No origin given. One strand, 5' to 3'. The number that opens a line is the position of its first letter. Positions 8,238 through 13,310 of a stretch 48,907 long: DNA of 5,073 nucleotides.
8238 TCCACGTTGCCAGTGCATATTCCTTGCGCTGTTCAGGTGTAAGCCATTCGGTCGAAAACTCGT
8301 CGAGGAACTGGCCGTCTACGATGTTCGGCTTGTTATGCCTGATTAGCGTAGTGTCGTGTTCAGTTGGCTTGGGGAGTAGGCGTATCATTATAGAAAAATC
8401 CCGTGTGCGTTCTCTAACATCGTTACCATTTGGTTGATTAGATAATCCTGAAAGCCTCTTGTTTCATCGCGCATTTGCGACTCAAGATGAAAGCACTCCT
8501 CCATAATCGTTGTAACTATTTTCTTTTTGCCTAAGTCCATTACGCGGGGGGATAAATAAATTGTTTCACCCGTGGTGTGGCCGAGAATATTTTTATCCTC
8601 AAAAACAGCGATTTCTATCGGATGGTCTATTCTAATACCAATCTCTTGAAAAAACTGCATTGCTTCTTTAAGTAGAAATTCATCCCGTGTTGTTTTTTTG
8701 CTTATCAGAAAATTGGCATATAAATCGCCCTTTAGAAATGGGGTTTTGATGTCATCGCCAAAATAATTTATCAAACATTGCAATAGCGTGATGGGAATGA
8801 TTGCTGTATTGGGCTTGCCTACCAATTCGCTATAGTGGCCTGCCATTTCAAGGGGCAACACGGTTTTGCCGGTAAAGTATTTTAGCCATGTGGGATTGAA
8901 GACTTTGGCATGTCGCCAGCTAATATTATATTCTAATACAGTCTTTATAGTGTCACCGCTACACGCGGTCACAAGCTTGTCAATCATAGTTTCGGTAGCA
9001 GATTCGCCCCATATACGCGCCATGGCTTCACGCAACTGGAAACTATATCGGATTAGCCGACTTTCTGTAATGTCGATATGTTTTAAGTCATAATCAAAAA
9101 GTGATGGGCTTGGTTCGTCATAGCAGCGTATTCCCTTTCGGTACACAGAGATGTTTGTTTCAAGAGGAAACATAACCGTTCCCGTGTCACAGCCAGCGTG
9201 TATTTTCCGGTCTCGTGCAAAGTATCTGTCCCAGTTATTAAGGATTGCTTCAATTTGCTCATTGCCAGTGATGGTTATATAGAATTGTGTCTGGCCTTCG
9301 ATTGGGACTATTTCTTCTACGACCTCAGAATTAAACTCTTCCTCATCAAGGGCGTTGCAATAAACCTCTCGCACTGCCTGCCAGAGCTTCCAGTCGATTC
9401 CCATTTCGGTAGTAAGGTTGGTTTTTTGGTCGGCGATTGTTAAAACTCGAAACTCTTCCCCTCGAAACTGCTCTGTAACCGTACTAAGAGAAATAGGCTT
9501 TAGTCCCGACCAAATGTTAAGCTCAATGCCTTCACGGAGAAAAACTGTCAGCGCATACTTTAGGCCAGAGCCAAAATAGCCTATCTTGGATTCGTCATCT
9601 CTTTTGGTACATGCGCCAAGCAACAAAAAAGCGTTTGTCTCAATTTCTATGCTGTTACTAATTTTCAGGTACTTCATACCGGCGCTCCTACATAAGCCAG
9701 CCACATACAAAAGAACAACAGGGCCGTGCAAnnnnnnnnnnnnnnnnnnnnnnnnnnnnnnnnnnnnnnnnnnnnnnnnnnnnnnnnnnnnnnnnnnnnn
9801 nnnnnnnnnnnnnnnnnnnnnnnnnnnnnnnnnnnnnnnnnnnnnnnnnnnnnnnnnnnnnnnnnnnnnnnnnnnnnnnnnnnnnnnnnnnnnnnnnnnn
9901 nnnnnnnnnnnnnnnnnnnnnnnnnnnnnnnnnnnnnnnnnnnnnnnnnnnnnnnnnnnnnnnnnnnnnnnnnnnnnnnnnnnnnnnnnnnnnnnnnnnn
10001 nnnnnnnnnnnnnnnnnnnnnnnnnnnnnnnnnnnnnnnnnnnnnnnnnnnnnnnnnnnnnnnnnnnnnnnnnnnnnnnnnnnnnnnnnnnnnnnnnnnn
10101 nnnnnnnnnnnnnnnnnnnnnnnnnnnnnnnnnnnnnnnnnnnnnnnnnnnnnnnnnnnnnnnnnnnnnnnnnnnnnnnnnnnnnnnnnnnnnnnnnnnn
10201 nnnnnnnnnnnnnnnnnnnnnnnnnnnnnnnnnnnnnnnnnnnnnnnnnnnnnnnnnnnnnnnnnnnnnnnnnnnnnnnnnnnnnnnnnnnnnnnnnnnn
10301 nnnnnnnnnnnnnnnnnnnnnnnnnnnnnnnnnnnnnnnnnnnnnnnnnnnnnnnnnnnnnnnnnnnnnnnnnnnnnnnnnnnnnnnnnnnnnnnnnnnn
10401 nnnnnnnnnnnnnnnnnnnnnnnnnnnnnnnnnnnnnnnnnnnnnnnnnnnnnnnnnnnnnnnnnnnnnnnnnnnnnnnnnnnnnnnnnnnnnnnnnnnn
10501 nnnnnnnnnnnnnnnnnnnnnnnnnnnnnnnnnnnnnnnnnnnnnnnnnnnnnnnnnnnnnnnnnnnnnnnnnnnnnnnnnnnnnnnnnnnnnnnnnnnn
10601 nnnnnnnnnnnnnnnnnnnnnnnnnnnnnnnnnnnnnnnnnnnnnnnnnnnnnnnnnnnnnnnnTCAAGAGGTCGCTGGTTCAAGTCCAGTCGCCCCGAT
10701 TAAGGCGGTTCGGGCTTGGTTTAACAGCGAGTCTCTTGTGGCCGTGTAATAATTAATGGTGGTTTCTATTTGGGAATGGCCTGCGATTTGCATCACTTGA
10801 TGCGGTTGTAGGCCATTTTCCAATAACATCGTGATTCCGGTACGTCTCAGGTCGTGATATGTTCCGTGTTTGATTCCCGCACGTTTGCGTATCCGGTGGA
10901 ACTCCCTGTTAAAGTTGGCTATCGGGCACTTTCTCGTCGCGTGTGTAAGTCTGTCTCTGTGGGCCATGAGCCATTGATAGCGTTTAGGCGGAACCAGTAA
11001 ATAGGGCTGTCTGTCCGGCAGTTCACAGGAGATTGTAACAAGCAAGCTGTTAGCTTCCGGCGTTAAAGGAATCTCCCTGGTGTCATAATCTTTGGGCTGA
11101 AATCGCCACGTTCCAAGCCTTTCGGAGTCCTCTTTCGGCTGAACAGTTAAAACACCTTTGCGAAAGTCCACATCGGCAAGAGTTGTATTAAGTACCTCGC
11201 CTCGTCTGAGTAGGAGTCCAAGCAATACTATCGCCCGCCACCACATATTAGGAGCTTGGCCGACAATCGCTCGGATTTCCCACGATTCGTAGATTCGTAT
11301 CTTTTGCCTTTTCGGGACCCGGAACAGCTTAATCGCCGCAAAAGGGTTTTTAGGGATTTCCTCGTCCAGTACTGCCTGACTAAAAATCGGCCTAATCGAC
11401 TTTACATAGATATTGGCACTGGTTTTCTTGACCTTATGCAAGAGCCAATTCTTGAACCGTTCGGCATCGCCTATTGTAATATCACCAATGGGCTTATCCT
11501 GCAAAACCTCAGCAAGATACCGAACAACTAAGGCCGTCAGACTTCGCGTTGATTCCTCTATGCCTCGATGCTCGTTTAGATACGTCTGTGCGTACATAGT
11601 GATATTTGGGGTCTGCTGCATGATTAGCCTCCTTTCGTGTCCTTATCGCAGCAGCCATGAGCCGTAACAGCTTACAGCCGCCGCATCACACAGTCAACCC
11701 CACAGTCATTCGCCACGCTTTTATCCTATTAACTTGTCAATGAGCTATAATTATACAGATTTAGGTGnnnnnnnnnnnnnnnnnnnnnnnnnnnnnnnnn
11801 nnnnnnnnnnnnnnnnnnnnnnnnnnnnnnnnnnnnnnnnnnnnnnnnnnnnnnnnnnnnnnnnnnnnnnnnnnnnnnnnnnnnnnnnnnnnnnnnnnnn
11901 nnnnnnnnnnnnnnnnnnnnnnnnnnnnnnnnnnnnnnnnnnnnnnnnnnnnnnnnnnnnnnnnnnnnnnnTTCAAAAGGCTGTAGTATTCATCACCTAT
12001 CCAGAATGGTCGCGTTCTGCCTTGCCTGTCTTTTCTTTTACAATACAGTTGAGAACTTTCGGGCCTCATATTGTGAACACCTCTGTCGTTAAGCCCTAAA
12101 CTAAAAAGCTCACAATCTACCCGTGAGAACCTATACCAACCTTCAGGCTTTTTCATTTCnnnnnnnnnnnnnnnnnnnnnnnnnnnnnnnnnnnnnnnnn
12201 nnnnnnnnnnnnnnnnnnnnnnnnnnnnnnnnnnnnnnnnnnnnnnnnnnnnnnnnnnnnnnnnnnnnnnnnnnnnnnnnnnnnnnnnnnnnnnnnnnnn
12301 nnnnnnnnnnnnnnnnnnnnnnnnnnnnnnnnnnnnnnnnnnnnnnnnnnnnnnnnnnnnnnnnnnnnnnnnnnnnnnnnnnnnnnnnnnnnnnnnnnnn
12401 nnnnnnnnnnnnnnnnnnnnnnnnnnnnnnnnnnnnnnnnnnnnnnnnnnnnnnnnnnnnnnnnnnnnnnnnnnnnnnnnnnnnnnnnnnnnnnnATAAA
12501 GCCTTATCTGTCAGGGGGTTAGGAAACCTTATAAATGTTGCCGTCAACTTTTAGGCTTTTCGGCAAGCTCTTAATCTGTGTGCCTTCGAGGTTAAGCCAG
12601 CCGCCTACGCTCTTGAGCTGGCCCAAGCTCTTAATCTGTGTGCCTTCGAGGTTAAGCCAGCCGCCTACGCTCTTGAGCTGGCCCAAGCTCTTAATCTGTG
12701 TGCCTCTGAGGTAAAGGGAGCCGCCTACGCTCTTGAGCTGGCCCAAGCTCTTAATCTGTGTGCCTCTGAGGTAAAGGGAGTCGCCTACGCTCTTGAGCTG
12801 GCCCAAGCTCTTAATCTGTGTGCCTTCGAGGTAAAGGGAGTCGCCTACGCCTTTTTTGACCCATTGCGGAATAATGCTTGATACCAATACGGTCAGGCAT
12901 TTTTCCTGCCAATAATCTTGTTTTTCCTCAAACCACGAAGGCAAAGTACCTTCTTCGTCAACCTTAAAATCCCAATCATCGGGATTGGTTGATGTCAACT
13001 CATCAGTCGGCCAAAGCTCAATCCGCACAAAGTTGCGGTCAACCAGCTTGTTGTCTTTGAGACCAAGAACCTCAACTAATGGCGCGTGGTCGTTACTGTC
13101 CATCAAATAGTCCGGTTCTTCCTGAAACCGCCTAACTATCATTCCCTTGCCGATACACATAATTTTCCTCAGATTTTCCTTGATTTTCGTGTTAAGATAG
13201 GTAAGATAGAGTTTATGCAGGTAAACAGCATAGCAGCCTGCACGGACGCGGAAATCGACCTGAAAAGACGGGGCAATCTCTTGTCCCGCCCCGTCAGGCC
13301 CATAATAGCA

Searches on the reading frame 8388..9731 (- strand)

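Call 11: search_protein_families(library=pfam, proteins=[window:8388-9731:-], max_evalue=0.01)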
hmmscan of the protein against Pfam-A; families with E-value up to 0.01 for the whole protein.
window:8388-9731:- (447 aa): 0 families

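Call 12: search_protein_families(library=phrogs, proteins=[window:8388-9731:-], max_evalue=0.001)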
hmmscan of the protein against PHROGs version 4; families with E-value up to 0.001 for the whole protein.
window:8388-9731:- (447 aa): 2 families
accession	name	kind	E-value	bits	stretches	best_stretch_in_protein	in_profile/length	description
phrog_8203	-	unknown function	1.6e-77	262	2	19-259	1-235/394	-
phrog_6077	-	unknown function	9.9e-20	72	2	19-103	43-127/366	-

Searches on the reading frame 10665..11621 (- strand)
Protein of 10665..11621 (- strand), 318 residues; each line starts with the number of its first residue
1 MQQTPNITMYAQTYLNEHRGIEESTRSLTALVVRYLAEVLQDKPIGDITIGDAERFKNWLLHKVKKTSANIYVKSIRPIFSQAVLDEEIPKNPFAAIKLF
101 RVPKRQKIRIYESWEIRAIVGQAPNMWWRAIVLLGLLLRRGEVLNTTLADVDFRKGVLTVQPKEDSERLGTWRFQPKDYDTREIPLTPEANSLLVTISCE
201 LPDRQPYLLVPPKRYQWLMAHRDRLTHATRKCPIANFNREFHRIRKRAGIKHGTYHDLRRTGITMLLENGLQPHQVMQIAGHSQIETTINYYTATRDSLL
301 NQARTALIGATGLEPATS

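Call 11: search_protein_families(library=pfam, proteins=[window:10665-11621:-], max_evalue=0.01)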
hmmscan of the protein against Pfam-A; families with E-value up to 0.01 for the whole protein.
window:10665-11621:- (318 aa): 3 families
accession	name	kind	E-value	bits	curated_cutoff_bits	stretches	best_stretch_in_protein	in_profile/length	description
PF00589.27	Phage_integrase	-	1e-17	64.9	27.1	1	132-296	30-169/172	Phage integrase family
PF13102.12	Phage_int_SAM_5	-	8.9e-08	32.9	22.3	1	10-98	5-97/98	Phage integrase SAM-like domain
PF13495.12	Phage_int_SAM_4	-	0.0018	19.1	27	1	17-87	10-81/85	Phage integrase, N-terminal SAM-like domain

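Call 12: search_protein_families(library=phrogs, proteins=[window:10665-11621:-], max_evalue=0.001)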
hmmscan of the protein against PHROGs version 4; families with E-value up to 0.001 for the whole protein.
window:10665-11621:- (318 aa): 5 families
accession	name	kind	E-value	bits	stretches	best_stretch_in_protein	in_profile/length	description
phrog_1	-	integration and excision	1.1e-43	151.5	1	8-303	167-443/611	integrase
phrog_216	-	integration and excision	2.8e-19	70.4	1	80-305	26-234/301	integrase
phrog_25190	-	integration and excision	2.1e-08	35.4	1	240-295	34-89/109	integrase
phrog_7685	-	integration and excision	5e-08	33.8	1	213-299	142-227/240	integrase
phrog_7269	-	integration and excision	0.00067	20.6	0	236-302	12-77/89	integrase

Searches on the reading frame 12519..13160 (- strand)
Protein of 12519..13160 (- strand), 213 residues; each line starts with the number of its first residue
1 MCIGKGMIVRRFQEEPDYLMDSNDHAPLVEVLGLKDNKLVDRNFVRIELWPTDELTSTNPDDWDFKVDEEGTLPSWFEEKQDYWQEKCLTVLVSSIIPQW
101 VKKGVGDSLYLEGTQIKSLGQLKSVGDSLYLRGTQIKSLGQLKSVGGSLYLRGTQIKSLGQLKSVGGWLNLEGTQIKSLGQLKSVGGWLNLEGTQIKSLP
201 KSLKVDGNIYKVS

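Call 71: search_protein_families(library=pfam, proteins=[window:12519-13160:-], max_evalue=0.01)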
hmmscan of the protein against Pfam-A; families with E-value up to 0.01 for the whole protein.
window:12519-13160:- (213 aa): 2 families
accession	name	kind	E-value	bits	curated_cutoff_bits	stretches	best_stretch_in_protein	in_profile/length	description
PF12799.13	LRR_4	-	2.3e-05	24.9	27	0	128-143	5-20/44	Leucine Rich repeats (2 copies)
PF10578.14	SVS_QK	-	0.0009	20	25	0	115-124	2-11/12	Seminal vesicle protein repeat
